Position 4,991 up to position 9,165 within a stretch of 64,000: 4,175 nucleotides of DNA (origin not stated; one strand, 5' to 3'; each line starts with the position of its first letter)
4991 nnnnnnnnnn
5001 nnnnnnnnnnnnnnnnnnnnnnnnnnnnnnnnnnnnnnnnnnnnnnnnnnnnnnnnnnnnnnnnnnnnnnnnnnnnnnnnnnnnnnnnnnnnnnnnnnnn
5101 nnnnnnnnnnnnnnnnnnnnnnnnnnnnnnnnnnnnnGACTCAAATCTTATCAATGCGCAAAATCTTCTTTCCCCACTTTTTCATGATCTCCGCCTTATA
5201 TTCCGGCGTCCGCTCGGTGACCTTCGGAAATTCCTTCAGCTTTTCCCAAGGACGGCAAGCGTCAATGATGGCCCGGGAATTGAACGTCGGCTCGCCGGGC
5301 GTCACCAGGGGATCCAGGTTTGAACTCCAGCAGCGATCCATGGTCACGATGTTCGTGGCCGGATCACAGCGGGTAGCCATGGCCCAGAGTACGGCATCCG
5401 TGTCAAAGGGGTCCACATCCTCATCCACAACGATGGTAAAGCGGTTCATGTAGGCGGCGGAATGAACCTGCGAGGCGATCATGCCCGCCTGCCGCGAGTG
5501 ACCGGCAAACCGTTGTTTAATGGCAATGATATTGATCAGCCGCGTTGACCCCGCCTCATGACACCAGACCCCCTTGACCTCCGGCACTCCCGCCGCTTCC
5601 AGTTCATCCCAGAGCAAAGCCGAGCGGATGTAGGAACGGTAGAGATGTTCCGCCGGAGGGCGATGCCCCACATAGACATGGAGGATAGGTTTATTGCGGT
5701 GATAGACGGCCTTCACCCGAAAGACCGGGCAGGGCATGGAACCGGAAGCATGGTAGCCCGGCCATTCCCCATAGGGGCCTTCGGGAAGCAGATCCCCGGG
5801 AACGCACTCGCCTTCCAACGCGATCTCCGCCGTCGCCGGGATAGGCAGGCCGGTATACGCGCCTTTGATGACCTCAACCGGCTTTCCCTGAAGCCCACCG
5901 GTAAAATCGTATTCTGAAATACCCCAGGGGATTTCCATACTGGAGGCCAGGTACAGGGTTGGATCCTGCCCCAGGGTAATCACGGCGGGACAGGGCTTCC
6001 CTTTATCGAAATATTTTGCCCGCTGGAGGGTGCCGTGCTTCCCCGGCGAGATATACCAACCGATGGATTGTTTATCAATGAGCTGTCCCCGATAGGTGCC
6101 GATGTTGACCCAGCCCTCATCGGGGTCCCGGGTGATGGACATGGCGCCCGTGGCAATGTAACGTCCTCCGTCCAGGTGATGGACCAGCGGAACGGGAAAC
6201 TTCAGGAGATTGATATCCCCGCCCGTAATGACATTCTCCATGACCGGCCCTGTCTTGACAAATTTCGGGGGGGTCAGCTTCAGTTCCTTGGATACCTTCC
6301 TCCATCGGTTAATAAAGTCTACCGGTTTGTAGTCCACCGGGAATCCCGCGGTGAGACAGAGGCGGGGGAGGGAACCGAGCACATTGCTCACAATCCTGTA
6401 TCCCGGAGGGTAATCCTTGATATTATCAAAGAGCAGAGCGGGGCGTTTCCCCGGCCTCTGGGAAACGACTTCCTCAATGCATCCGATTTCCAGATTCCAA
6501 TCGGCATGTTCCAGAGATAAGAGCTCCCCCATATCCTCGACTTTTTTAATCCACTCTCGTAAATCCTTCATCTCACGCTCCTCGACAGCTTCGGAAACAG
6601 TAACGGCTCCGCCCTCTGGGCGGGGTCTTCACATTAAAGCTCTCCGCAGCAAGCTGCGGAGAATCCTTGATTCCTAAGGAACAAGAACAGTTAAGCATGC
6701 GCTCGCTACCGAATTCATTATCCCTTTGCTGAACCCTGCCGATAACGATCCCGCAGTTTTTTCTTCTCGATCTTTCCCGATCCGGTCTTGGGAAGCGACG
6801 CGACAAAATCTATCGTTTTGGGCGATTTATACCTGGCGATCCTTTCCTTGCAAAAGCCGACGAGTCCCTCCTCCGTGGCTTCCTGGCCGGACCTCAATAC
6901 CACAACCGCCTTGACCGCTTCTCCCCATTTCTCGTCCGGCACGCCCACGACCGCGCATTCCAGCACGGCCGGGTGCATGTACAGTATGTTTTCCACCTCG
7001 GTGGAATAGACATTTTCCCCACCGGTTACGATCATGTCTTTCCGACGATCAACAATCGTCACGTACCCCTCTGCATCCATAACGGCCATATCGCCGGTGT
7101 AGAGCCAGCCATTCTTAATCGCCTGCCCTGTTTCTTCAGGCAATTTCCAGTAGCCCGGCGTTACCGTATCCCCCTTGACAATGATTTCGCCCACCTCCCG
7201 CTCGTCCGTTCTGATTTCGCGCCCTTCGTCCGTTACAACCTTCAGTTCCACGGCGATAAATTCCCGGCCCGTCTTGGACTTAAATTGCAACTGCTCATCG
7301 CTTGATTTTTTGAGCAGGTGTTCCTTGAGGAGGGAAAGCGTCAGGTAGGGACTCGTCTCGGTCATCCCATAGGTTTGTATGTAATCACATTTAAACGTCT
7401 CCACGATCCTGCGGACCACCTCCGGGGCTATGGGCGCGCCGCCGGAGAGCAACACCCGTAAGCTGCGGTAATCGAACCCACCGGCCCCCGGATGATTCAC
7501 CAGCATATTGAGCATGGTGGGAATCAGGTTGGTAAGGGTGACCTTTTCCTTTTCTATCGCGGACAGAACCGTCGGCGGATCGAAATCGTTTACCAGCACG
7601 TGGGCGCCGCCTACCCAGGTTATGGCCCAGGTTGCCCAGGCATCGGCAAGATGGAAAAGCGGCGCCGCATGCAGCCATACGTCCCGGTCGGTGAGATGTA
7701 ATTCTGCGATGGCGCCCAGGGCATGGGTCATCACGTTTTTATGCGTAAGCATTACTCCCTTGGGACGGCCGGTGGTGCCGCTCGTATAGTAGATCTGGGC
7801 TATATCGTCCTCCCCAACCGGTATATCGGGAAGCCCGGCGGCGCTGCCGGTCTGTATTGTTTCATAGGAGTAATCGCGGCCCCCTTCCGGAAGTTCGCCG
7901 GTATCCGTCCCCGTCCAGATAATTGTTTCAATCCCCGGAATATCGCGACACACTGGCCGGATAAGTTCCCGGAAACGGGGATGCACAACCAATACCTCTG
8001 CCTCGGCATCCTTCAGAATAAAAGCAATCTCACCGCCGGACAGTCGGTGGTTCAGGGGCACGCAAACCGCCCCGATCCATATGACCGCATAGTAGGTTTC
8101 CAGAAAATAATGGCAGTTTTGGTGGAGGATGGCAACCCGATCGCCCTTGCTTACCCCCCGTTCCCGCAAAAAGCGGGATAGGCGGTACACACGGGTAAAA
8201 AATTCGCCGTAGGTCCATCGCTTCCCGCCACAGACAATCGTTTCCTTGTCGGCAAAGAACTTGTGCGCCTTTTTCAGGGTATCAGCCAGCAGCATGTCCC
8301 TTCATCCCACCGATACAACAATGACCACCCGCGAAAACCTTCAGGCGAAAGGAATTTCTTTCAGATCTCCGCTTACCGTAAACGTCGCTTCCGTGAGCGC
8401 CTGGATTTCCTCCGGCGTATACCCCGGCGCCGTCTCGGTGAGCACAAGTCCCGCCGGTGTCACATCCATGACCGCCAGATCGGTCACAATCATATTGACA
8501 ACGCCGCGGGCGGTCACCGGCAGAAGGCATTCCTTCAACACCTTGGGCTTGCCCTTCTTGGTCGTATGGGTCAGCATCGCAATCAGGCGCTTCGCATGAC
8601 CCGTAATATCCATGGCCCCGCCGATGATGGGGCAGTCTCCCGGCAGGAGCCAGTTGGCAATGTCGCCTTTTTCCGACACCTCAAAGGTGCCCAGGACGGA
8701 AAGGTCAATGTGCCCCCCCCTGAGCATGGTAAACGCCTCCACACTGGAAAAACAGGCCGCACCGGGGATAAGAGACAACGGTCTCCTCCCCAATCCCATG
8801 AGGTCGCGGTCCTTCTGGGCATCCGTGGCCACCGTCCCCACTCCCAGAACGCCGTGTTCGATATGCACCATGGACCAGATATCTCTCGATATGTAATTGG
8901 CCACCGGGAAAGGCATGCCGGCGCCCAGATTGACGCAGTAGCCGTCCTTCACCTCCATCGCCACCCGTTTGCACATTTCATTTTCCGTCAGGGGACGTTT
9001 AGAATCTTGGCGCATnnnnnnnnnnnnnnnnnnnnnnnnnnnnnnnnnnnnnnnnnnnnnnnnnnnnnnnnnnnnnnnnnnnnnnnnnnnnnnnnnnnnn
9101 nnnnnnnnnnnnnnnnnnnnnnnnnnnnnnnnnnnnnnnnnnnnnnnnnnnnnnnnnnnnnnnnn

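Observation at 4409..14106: sigma54-driven nine-kb operon mixing carboxyltransferase, thiolase/HMGCS-like/DUF35, CoA-transferase, CoA ligase, UbiD and an isochorismatase-like hydrolase: unassigned anaerobic acid-activation pathway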

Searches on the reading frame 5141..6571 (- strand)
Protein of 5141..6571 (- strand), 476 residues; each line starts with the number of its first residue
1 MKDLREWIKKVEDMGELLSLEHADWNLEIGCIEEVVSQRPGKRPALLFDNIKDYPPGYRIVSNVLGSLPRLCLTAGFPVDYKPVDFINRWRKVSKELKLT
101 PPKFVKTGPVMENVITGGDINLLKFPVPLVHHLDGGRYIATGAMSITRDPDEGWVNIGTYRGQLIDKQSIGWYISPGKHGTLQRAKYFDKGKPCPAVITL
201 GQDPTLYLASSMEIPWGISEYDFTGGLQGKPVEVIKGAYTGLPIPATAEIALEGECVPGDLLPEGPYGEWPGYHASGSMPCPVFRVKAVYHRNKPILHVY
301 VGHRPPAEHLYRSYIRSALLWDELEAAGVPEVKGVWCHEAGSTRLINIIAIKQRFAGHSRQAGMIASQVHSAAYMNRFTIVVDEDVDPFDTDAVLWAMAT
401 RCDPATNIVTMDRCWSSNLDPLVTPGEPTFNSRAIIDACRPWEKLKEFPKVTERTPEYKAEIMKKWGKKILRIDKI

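Call 3: search_protein_families(library=pfam, proteins=[window:5141-6571:-])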
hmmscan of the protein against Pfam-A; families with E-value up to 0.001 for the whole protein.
window:5141-6571:- (476 aa): 3 families
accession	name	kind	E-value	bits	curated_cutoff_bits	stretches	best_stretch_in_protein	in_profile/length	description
PF01977.22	UbiD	-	5e-62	209.2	23.3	1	106-302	6-203/206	3-octaprenyl-4-hydroxybenzoate carboxy-lyase Rift-related domain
PF20696.2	UbiD_C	-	1.7e-29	102.8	24.2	1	313-438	5-127/127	3-octaprenyl-4-hydroxybenzoate carboxy-lyase C-terminal domain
PF20695.2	UbiD_N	-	1.5e-09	38.3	24.3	1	8-79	1-67/78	3-octaprenyl-4-hydroxybenzoate carboxy-lyase N-terminal domain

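Call 4: search_protein_families(library=ncbifam, proteins=[window:5141-6571:-])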
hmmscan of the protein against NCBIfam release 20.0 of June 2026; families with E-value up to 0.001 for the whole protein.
window:5141-6571:- (476 aa): 7 families
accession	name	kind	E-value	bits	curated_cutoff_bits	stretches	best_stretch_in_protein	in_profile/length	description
TIGR02724.1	phenyl_P_beta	equivalog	6.3e-87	291.9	468.95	1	3-466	2-466/472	phenylphosphate carboxylase subunit beta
NF041204.1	VdcC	exception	2.4e-86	290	650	1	2-459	2-458/467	non-oxidative hydroxyarylic acid decarboxylases subunit C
TIGR00148.1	TIGR00148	subfamily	1.5e-84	284.2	244.85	1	4-439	1-436/438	UbiD family decarboxylase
TIGR03701.1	mena_SCO4490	equivalog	1.3e-57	195.5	495.9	1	7-412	2-415/433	menaquinone biosynthesis decarboxylase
NF041219.1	BagN_FevL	exception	9.5e-54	182.7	1000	1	1-407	17-437/502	bagremycin/ferroverdin biosynthesis UbiD family decarboxylase BagN/FevL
NF008175.0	PRK10922.1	equivalog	8.2e-52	176.3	788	1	2-468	7-487/497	4-hydroxy-3-polyprenylbenzoate decarboxylase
TIGR02723.1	phenyl_P_alpha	equivalog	3.1e-51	174.5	564.6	1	3-465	9-471/485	phenylphosphate carboxylase subunit alpha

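Call 25: search_solved_structures(query=window:5141-6571:-, max_evalue=1e-10)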
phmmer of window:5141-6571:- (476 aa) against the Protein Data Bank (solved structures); distinct sequences matched with E-value up to 1e-10: 40.
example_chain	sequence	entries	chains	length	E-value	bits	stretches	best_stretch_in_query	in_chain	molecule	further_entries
7pda_A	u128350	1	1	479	8.2e-105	354.5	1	2-467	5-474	UbiD family decarboxylase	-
7abo_C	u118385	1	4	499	1.3e-62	215.3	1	3-406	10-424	UbiD-like decarboxylase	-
7abn_D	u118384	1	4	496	3.5e-62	213.9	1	3-406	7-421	UbiD-like decarboxylase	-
4ip2_A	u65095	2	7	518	4.1e-62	213.7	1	3-406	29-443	Aromatic Acid Decarboxylase | PA0254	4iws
7ae4_A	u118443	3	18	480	2.7e-54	187.9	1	2-443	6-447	Phenolic acid decarboxylase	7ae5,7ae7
9gqr_A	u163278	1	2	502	9.8e-49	169.5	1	5-426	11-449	decarboxylase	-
2idb_A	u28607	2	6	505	2e-47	165.2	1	2-467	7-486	3-octaprenyl-4-hydroxybenzoate carboxy-lyase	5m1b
5m1c_A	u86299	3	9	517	2.2e-47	165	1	2-467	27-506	3-octaprenyl-4-hydroxybenzoate carboxy-lyase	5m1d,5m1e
7nf0_A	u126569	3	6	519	1.8e-46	162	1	5-426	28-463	Ferulic acid decarboxylase 1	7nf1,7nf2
6h6x_B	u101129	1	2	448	4e-46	160.9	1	3-426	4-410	3-polyprenyl-4-hydroxybenzoate decarboxylase and related decarboxylases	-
6da6_A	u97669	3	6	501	1.8e-45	158.8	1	1-406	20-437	UbiD-like decarboxylase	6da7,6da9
6h6v_A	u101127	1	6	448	1.8e-45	158.7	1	3-427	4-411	3-polyprenyl-4-hydroxybenzoate decarboxylase and related decarboxylases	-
5o3m_A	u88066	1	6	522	2.4e-45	158.4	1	38-450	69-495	Protocatechuate decarboxylase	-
7ney_A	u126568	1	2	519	1e-44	156.3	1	15-427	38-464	Ferulic acid decarboxylase 1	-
5ny5_A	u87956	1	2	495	2.6e-42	148.3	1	38-446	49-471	3,4-dihydroxybenzoate decarboxylase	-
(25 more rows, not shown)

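Call 42: find_homologous_proteins(query=window:5141-6571:-, max_evalue=1e-60)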
Query window:5141-6571:- (476 aa): 6683 proteins with E <= 1e-60 among 8000 candidates; the best 120 are listed.
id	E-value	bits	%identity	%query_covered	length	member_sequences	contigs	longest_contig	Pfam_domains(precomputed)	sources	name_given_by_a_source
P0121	0.0e+0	1034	90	100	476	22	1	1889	PF20696.3,PF01977.23,PF20695.3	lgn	-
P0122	2.3e-288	975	85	100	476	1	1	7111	PF20696.3,PF01977.23,PF20695.3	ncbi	-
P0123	3.2e-287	971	82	100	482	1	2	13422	PF20696.3,PF01977.23,PF20695.3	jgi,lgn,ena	-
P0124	7.9e-286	967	84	100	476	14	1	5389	PF20696.3,PF01977.23,PF20695.3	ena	-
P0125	4.7e-284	961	83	99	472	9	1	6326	PF20696.3,PF01977.23,PF20695.3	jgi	-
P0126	7.4e-269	911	80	99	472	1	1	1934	PF20696.3,PF01977.23,PF20695.3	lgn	-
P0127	4.8e-183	628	55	98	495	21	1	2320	PF20696.3,PF01977.23,PF20695.3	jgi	jgi:UbiD family decarboxylase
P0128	2.3e-182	625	56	99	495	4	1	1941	PF20696.3,PF01977.23,PF20695.3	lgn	-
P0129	3.6e-182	625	56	99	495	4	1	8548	PF20696.3,PF01977.23,PF20695.3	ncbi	-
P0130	1.2e-181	623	55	99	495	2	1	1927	PF20696.3,PF01977.23,PF20695.3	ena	-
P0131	2.3e-181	622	55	99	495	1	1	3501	PF20696.3,PF01977.23,PF20695.3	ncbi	ncbi:MAG: UbiD family decarboxylase [Candidatus Binatia bacterium]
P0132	5.1e-181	621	55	99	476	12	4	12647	PF20696.3,PF01977.23,PF20695.3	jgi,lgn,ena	-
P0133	6.2e-181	621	55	99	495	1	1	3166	PF20696.3,PF01977.23,PF20695.3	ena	-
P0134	2.2e-180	619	55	99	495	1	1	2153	PF20696.3,PF01977.23,PF20695.3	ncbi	-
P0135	8.1e-180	617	55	99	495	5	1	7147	PF20696.3,PF01977.23,PF20695.3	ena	-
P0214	1.9e-174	599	53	98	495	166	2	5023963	PF20696.3,PF01977.23,PF20695.3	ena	-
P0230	1.2e-173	597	54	98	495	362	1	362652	PF20696.3,PF01977.23,PF20695.3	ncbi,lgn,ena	-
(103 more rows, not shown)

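Call 43: find_encoding_contigs(protein=P0230, flank=8000, max_places=2)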
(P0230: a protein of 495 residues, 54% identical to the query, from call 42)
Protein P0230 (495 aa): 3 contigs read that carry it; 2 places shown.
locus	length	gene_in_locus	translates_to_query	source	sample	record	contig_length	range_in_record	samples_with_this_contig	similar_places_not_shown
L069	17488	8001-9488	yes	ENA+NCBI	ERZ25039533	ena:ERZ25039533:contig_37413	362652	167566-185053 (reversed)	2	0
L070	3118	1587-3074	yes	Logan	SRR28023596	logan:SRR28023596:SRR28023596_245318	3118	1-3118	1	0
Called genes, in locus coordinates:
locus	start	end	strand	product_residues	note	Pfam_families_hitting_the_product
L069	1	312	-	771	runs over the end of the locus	PF01315:Ald_Xan_dh_C, PF02738:MoCoBD_1, PF20256:MoCoBD_2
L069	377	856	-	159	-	PF00111:Fer2, PF01799:Fer2_2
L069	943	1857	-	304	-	PF00941:FAD_binding_5, PF03450:CO_deh_flav_C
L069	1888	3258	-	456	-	PF01979:Amidohydro_1, PF07969:Amidohydro_3 (faint), PF12890:DHOase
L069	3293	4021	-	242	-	PF00392:GntR, PF13412:HTH_24 (weak), PF07729:FCD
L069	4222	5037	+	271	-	PF00005:ABC_tran, PF13304:AAA_21 (faint)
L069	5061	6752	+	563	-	PF00528:BPD_transp_1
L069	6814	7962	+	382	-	PF00005:ABC_tran, PF13304:AAA_21 (faint), PF08402:TOBE_2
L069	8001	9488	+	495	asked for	PF20695:UbiD_N, PF01977:UbiD, PF20696:UbiD_C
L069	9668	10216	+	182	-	PF02897:Peptidase_S9_N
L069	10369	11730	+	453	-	PF02897:Peptidase_S9_N (weak), PF00326:Peptidase_S9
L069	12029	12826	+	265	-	PF00106:adh_short, PF01370:Epimerase (faint), PF08659:KR, PF13561:adh_short_C2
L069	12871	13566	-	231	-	PF17746:SfsA_N, PF03749:SfsA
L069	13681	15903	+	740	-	PF01315:Ald_Xan_dh_C, PF02738:MoCoBD_1, PF20256:MoCoBD_2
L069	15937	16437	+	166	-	PF13673:Acetyltransf_10 (weak), PF00583:Acetyltransf_1, PF13508:Acetyltransf_7, PF08445:FR47 (faint)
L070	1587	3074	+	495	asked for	PF20695:UbiD_N, PF01977:UbiD, PF20696:UbiD_C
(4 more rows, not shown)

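Call 44: find_encoding_contigs(protein=P0214, flank=8000, max_places=2)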
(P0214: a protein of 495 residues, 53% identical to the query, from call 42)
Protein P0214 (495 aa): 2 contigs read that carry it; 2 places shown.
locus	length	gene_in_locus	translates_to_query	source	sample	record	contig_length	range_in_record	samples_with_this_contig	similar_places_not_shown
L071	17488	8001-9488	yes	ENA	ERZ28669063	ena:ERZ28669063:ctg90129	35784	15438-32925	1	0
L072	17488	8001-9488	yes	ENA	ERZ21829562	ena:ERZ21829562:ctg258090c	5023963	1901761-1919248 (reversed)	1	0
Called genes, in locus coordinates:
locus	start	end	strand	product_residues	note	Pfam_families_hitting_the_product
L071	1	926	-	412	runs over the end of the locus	PF02492:cobW, PF07683:CobW_C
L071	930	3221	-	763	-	PF01315:Ald_Xan_dh_C, PF02738:MoCoBD_1, PF20256:MoCoBD_2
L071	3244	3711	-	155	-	PF00111:Fer2, PF13085:Fer2_3 (weak), PF01799:Fer2_2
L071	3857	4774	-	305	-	PF00941:FAD_binding_5, PF03450:CO_deh_flav_C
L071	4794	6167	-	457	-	PF01979:Amidohydro_1, PF12890:DHOase, PF07969:Amidohydro_3 (weak)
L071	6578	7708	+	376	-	PF00005:ABC_tran, PF13304:AAA_21 (faint), PF08402:TOBE_2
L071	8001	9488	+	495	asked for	PF20695:UbiD_N, PF01977:UbiD, PF20696:UbiD_C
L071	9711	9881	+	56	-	-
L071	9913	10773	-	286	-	PF02219:MTHFR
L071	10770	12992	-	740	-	PF01315:Ald_Xan_dh_C, PF02738:MoCoBD_1, PF20256:MoCoBD_2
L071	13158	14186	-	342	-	PF04909:Amidohydro_2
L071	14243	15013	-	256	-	PF00702:Hydrolase, PF13419:HAD_2, PF13242:Hydrolase_like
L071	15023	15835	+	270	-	PF00459:Inositol_P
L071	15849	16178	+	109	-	-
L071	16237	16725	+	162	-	PF00355:Rieske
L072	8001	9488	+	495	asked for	PF20695:UbiD_N, PF01977:UbiD, PF20696:UbiD_C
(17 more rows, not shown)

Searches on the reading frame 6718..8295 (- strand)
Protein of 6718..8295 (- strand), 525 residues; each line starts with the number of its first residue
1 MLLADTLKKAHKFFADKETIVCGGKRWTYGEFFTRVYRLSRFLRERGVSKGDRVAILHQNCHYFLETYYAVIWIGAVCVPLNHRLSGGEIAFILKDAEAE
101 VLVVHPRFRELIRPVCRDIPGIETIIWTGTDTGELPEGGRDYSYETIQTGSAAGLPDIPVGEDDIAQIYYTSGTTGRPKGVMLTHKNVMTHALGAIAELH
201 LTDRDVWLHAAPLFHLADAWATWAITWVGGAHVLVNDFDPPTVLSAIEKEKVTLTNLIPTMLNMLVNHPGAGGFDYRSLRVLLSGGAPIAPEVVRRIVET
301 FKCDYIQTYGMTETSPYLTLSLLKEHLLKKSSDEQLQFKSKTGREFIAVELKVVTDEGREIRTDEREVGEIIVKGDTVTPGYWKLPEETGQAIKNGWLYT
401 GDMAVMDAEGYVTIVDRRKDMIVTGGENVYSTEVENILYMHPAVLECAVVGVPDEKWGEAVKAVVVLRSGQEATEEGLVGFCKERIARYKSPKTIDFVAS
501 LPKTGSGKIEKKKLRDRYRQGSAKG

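Call 3: search_protein_families(library=pfam, proteins=[window:6718-8295:-])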
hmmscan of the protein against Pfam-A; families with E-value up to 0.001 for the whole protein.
window:6718-8295:- (525 aa): 2 families
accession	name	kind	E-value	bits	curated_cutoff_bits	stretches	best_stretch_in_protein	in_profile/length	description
PF00501.34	AMP-binding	-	1.3e-89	301.1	29.9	1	13-383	7-384/384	AMP-binding enzyme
PF13193.12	AMP-binding_C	-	1.7e-25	90.2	24.5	1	433-508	1-76/76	AMP-binding enzyme C-terminal domain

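Call 4: search_protein_families(library=ncbifam, proteins=[window:6718-8295:-])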
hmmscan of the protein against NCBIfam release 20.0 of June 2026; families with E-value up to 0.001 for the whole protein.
window:6718-8295:- (525 aa): 108 families (the best 25 are shown)
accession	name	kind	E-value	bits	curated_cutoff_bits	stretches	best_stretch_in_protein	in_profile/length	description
NF004837.0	PRK06187.1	subfamily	1e-174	581.7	476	1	2-522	9-526/531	long-chain-fatty-acid--CoA ligase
NF006182.0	PRK08316.1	subfamily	5.6e-133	444.2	663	1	3-520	13-519/523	fatty acyl-CoA synthetase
NF006020.0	PRK08162.1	subfamily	7.3e-122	407.5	677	1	7-521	25-541/545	acyl-CoA synthetase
NF009233.0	PRK12583.1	subfamily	7.7e-111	371.2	832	2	162-517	200-549/558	fatty acid CoA ligase family protein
NF005676.0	PRK07470.1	equivalog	2.3e-106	356.6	774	1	1-518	20-529/544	acyl-CoA synthetase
NF005307.0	PRK06839.1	equivalog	1.4e-105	353.8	748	1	13-518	14-493/496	o-succinylbenzoate--CoA ligase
NF004797.0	PRK06145.1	equivalog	4.4e-105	351.9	850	1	15-519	16-496/499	acyl-CoA synthetase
NF002966.0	PRK03640.1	equivalog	9.5e-105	351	556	1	7-518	8-480/483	o-succinylbenzoate--CoA ligase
NF006181.0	PRK08314.1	subfamily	5.1e-103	345.2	705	1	3-522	26-558/563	long-chain-fatty-acid--CoA ligase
NF052269.1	Staph_lig_FadD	equivalog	8e-103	344.4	650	1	5-519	4-494/499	long-chain-fatty-acid--CoA ligase FadD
NF005801.1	PRK07656.1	equivalog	2.8e-101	339.6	657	1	6-515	6-500/500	FadD3 family acyl-CoA ligase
NF005857.1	PRK07786.1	exception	3.2e-99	332.8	733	1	16-518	24-512/513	fatty-acid--CoA ligase FadD5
NF005702.0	PRK07514.1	subfamily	5.4e-99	331.8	558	1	21-520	24-502/506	malonyl-CoA synthase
NF005426.0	PRK07008.1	equivalog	6e-99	332.1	822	1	6-520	19-537/545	3-(methylthio)propionyl-CoA ligase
NF006572.0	PRK09088.1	equivalog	2.1e-98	330.1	696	2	160-518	137-487/491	acyl-CoA synthetase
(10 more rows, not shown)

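Call 41: search_solved_structures(query=window:6718-8295:-, max_evalue=1e-60)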
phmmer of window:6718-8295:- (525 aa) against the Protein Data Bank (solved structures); distinct sequences matched with E-value up to 1e-60: 21.
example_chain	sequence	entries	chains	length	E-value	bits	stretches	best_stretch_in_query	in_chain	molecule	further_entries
8weu_A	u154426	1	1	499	1.8e-99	336.9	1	20-518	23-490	Fatty-acyl-CoA synthase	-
8wev_A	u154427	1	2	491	2.2e-99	336.6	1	20-518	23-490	Feruloyl-CoA Synthetase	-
1ult_A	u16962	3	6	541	4.4e-85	289.4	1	4-520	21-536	long chain fatty acid-CoA ligase | long-chain-fatty-acid-CoA synthetase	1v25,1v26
8hsy_A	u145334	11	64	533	2e-84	287.2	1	11-516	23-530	Acyl-acyl carrier protein synthetase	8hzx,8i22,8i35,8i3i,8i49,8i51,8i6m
8jyl_A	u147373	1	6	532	2.3e-84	287.1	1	11-516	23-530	Acyl-acyl carrier protein synthetase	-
3r44_A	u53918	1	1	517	1.3e-82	281.3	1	26-519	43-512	fatty acyl CoA synthetase FADD13 (FATTY-ACYL-CoA SYNTHETASE)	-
8r2q_A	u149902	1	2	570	2.3e-81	277.2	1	22-518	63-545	Probable fatty-acid-CoA ligase FadD5 (Fatty-acid-CoA synthetase) (Fatty-acid-CoA synthase)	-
3ivr_A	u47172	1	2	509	1.3e-78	268.1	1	3-518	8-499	Putative long-chain-fatty-acid CoA ligase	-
8ivi_A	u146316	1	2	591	4.1e-74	253.2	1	12-523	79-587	Medium/long-chain-fatty-acid--CoA ligase FadD8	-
6ihk_A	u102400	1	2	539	4.4e-74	253.1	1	26-520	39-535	AMP-binding domain protein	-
6ijb_A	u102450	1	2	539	3e-73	250.4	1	26-520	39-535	AMP-binding domain protein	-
4gxq_A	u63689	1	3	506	1.6e-68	234.8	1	21-519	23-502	Malonyl CoA synthetase, Benzoate-CoA ligase Chimeric protein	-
3g7s_A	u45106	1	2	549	2.9e-67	230.6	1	36-521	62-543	Long-chain-fatty-acid--CoA ligase (FadD-1)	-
4fuq_A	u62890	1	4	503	4.9e-67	229.9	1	21-519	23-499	Malonyl CoA synthetase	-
5x8f_A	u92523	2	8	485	2.6e-66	227.4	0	163-517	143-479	2-succinylbenzoate--CoA ligase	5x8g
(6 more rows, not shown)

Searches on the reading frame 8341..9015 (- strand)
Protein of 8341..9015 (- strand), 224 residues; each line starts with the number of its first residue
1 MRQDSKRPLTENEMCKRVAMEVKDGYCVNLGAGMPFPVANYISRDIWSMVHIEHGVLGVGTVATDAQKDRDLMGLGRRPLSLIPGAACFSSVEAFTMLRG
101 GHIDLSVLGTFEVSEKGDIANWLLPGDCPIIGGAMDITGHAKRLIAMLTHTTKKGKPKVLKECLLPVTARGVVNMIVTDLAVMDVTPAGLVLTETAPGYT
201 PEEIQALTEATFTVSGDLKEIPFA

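Call 3: search_protein_families(library=pfam, proteins=[window:8341-9015:-])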
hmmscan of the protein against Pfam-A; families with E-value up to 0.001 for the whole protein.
window:8341-9015:- (224 aa): 1 family
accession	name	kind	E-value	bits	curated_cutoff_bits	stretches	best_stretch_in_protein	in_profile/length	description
PF01144.29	CoA_trans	-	1.1e-27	97.4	23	1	14-205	4-215/217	Coenzyme A transferase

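Call 4: search_protein_families(library=ncbifam, proteins=[window:8341-9015:-])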
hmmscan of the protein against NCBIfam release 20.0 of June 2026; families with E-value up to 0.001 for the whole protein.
window:8341-9015:- (224 aa): 1 family
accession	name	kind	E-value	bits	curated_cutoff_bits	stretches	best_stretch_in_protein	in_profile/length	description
TIGR02428.1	pcaJ_scoB_fam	subfamily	6.7e-72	241.2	243.55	1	10-214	2-207/207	3-oxoacid CoA-transferase subunit B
